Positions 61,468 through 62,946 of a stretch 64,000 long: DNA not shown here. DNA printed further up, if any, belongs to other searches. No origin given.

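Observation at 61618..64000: Truncated hypF (Kae1-like domain only) next to hypC-hypD, preceded by a pdaD-agmatinase polyamine pair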

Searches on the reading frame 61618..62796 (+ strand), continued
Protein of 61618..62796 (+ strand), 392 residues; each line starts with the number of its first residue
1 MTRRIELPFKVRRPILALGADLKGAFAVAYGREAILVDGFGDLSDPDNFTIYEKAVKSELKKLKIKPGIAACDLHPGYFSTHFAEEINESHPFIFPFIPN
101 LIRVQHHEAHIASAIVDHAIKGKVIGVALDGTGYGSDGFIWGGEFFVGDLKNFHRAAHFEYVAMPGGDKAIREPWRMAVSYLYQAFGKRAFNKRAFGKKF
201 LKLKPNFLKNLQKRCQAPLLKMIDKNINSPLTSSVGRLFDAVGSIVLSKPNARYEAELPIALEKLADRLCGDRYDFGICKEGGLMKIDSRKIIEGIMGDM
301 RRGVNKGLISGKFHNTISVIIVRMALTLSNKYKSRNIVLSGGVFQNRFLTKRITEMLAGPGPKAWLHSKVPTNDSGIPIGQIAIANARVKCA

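Call 43: list_cluster_members(proteins=[P0133, P0139, P0145, P0147, P0158, P0131, P0136, P0140, P0157, P0174])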
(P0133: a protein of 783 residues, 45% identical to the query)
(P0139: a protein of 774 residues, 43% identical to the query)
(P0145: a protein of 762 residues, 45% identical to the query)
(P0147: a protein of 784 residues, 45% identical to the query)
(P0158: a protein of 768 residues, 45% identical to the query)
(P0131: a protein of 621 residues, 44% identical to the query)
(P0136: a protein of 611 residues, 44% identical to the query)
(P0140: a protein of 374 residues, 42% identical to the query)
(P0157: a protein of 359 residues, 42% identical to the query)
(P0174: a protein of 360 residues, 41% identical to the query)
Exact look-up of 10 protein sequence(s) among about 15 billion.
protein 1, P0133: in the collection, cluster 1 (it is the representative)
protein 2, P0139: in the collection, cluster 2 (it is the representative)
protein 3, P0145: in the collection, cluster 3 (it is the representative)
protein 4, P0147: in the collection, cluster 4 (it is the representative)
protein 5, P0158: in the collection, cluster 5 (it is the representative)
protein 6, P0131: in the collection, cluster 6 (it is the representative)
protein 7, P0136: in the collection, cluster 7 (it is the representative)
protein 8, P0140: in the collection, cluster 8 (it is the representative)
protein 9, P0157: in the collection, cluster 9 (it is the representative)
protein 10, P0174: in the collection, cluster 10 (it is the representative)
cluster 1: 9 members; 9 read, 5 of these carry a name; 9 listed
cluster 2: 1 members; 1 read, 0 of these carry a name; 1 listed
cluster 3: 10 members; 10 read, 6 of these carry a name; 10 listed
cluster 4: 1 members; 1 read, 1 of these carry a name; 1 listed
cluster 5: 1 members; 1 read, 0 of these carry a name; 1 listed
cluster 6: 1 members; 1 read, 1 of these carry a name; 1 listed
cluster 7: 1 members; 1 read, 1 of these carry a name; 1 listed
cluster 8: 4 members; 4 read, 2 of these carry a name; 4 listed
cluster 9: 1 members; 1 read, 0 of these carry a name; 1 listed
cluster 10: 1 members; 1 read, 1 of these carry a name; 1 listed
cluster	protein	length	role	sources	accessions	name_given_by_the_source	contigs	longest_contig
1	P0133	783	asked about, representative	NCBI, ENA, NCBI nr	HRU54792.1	MAG TPA: carbamoyltransferase HypF [Candidatus Sumerlaeia bacterium] | carbamoyltransferase HypF [Candidatus Sumerlaeia bacterium]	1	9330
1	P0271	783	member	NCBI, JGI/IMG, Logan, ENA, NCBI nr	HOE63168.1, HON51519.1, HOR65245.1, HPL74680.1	MAG TPA: carbamoyltransferase HypF [Candidatus Sumerlaeota bacterium] | MAG: Carbamoyltransferase HypF [candidate division BRC1 bacterium ADurb.Bin183]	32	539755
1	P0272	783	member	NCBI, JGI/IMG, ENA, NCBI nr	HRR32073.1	MAG TPA: carbamoyltransferase HypF [Candidatus Sumerlaeia bacterium] | carbamoyltransferase HypF [Candidatus Sumerlaeia bacterium]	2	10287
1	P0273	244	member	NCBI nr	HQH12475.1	acylphosphatase [Candidatus Sumerlaeota bacterium]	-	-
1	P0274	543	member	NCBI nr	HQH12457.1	carbamoyltransferase HypF [Candidatus Sumerlaeota bacterium]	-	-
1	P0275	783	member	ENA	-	-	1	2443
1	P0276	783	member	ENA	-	-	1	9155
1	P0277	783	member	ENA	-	-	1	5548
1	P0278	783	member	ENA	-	-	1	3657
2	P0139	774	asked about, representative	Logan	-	-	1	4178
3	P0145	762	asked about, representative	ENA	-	-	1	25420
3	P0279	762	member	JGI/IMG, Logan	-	hydrogenase maturation protein HypF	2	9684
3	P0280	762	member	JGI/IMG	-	hydrogenase maturation protein HypF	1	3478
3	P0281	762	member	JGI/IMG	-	hydrogenase maturation protein HypF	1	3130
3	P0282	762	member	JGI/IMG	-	hydrogenase maturation protein HypF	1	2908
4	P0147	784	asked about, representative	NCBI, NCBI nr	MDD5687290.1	MAG: carbamoyltransferase HypF [Elusimicrobia bacterium] | carbamoyltransferase HypF [Elusimicrobiota bacterium]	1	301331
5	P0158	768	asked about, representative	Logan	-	-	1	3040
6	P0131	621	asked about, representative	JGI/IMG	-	hydrogenase maturation protein HypF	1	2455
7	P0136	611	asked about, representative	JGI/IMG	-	hydrogenase maturation protein HypF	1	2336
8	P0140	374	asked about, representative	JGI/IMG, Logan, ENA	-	hydrogenase maturation protein HypF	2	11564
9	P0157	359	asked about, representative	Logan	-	-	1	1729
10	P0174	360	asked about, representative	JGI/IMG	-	hydrogenase maturation protein HypF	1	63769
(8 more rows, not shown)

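Call 44: search_protein_families(library=pfam, proteins=[P0131, P0136, P0134, P0149, P0172, P0191, P0198, P0137, P0150, P0141], max_evalue=0.001)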
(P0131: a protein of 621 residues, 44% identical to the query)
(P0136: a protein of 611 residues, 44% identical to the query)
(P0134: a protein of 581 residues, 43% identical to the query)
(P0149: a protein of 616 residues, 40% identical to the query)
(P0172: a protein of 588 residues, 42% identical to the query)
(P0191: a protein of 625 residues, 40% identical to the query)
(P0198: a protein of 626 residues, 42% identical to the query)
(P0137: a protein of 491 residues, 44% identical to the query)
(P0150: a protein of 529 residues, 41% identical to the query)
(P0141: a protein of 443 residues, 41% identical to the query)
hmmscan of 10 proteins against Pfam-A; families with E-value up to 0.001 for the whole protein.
P0131 (621 aa): 5 families
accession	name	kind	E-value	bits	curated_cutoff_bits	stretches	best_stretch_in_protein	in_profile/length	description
PF22521.2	HypF_C_2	-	2e-82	277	27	1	360-609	1-241/241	Carbamoyltransferase, Kae1-like Domain, second subdomain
PF01300.24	Sua5_yciO_yrdC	-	9.8e-44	149.4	25.1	1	55-235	2-177/178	Telomere recombination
PF17788.7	HypF_C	-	8.1e-39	132.8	23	1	252-351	4-99/99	HypF Kae1-like domain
PF07503.17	zf-HYPF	-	1.2e-14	54.2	23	1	1-33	1-33/34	HypF finger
PF00814.31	TsaD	-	0.00093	19.4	24.8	0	456-583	134-239/264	tRNA N6-adenosine threonylcarbamoyltransferase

P0136 (611 aa): 4 families
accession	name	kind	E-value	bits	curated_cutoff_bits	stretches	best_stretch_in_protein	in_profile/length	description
PF22521.2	HypF_C_2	-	5.2e-85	285.5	27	1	356-599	1-241/241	Carbamoyltransferase, Kae1-like Domain, second subdomain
PF01300.24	Sua5_yciO_yrdC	-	6.6e-45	153.2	25.1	1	57-233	2-178/178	Telomere recombination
PF17788.7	HypF_C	-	1.5e-37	128.7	23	1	248-347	4-99/99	HypF Kae1-like domain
PF07503.17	zf-HYPF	-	1.4e-15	57.2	23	1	6-39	1-34/34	HypF finger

P0134 (581 aa): 3 families
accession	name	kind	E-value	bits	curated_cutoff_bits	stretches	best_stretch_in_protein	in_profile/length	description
PF22521.2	HypF_C_2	-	1.4e-87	293.9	27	1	327-573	1-241/241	Carbamoyltransferase, Kae1-like Domain, second subdomain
PF17788.7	HypF_C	-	1.2e-36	125.8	23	1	217-317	3-99/99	HypF Kae1-like domain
PF01300.24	Sua5_yciO_yrdC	-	4e-17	62.7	25.1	1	1-179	47-177/178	Telomere recombination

P0149 (616 aa): 3 families
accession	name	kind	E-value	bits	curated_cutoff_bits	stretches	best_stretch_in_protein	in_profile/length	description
PF22521.2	HypF_C_2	-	4.7e-81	272.5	27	1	342-589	1-241/241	Carbamoyltransferase, Kae1-like Domain, second subdomain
PF01300.24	Sua5_yciO_yrdC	-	3.9e-39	134.4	25.1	1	30-215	2-177/178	Telomere recombination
PF17788.7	HypF_C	-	3.3e-33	114.8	23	1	230-333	2-99/99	HypF Kae1-like domain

P0172 (588 aa): 4 families
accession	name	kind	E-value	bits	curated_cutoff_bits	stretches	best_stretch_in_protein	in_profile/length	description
PF22521.2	HypF_C_2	-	1.6e-78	264.3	27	1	337-577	1-241/241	Carbamoyltransferase, Kae1-like Domain, second subdomain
PF01300.24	Sua5_yciO_yrdC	-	3.4e-45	154.2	25.1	1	46-220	2-178/178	Telomere recombination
PF17788.7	HypF_C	-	1.3e-31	109.6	23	1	233-328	3-99/99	HypF Kae1-like domain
PF00814.31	TsaD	-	0.00026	21.2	24.8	0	431-552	137-240/264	tRNA N6-adenosine threonylcarbamoyltransferase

P0191 (625 aa): 5 families
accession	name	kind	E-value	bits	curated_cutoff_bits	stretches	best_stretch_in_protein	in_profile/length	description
PF22521.2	HypF_C_2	-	3.2e-79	266.6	27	1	361-610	1-241/241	Carbamoyltransferase, Kae1-like Domain, second subdomain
PF01300.24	Sua5_yciO_yrdC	-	1.5e-42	145.6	25.1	1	57-230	2-178/178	Telomere recombination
PF17788.7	HypF_C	-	8e-36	123.1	23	1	245-352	4-99/99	HypF Kae1-like domain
PF07503.17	zf-HYPF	-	1.6e-11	44.3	23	1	6-37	1-32/34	HypF finger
PF00814.31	TsaD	-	5.9e-05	23.3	24.8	0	455-581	128-236/264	tRNA N6-adenosine threonylcarbamoyltransferase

P0198 (626 aa): 4 families
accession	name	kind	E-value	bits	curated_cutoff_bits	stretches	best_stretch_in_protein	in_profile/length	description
PF22521.2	HypF_C_2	-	5.8e-78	262.4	27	1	354-616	1-241/241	Carbamoyltransferase, Kae1-like Domain, second subdomain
PF01300.24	Sua5_yciO_yrdC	-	2.7e-40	138.2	25.1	1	58-229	2-177/178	Telomere recombination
PF17788.7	HypF_C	-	5.9e-32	110.8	23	1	245-345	4-99/99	HypF Kae1-like domain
PF07503.17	zf-HYPF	-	3.4e-13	49.6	23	1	6-38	1-33/34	HypF finger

P0137 (491 aa): 4 families
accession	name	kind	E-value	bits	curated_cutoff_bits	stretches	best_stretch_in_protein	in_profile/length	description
PF22521.2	HypF_C_2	-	2e-83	280.3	27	1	237-482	1-241/241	Carbamoyltransferase, Kae1-like Domain, second subdomain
PF17788.7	HypF_C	-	3.2e-35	121.2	23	1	132-228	3-99/99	HypF Kae1-like domain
PF01300.24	Sua5_yciO_yrdC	-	1.4e-21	77.3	25.1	1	4-117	61-177/178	Telomere recombination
PF00814.31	TsaD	-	8.7e-06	26.1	24.8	0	312-459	110-242/264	tRNA N6-adenosine threonylcarbamoyltransferase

P0150 (529 aa): 3 families
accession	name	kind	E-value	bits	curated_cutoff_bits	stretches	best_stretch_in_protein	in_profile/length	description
PF22521.2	HypF_C_2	-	1.6e-80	270.8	27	1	273-517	1-241/241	Carbamoyltransferase, Kae1-like Domain, second subdomain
PF17788.7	HypF_C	-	4.4e-35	120.8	23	1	163-264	2-99/99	HypF Kae1-like domain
PF01300.24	Sua5_yciO_yrdC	-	7.3e-31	107.5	25.1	1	3-148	31-177/178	Telomere recombination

P0141 (443 aa): 3 families
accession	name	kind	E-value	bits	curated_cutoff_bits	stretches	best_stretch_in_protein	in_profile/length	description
PF22521.2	HypF_C_2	-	7.6e-82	275.1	27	1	186-432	1-241/241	Carbamoyltransferase, Kae1-like Domain, second subdomain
PF17788.7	HypF_C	-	1.5e-36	125.4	23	1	75-176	3-99/99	HypF Kae1-like domain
PF01300.24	Sua5_yciO_yrdC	-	6.1e-08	32.8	25.1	1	1-59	122-177/178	Telomere recombination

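Call 60: get_annotated_region(hit=H12, flank=3000)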
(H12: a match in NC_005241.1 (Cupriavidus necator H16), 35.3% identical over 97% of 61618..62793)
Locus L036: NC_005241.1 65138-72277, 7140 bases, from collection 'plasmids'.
description: Cupriavidus necator H16 megaplasmid pHG1, complete sequence
organism: Cupriavidus necator H16 (NCBI taxid 381666)
taxonomy: Bacteria; Pseudomonadota; Betaproteobacteria; Burkholderiales; Burkholderiaceae; Cupriavidus; Cupriavidus necator; Cupriavidus necator H16
host: -; source: -; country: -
typing (MOB-suite, as given by PLSDB): conjugative; replicon rep_cluster_120; relaxase MOBH,MOBP; mating-pair formation MPF_T
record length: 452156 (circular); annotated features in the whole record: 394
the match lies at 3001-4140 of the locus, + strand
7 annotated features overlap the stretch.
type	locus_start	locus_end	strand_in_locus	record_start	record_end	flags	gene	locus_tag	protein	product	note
CDS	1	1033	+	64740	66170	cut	-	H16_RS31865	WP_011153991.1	hypothetical protein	-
CDS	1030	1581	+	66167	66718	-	-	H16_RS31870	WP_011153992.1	hydrogenase maturation protease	-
CDS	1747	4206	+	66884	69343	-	hypF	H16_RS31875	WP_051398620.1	carbamoyltransferase HypF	GO:0036211 - protein modification process [Evidence IEA]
CDS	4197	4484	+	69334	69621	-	-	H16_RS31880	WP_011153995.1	HypC/HybG/HupF family hydrogenase formation chaperone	-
CDS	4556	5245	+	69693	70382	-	-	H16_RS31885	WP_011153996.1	SIS domain-containing protein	-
CDS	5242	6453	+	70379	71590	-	hypD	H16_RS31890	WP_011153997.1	hydrogenase formation protein HypD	GO:0036211 - protein modification process [Evidence IEA]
CDS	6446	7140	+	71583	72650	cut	hypE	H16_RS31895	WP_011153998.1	hydrogenase expression/formation protein HypE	-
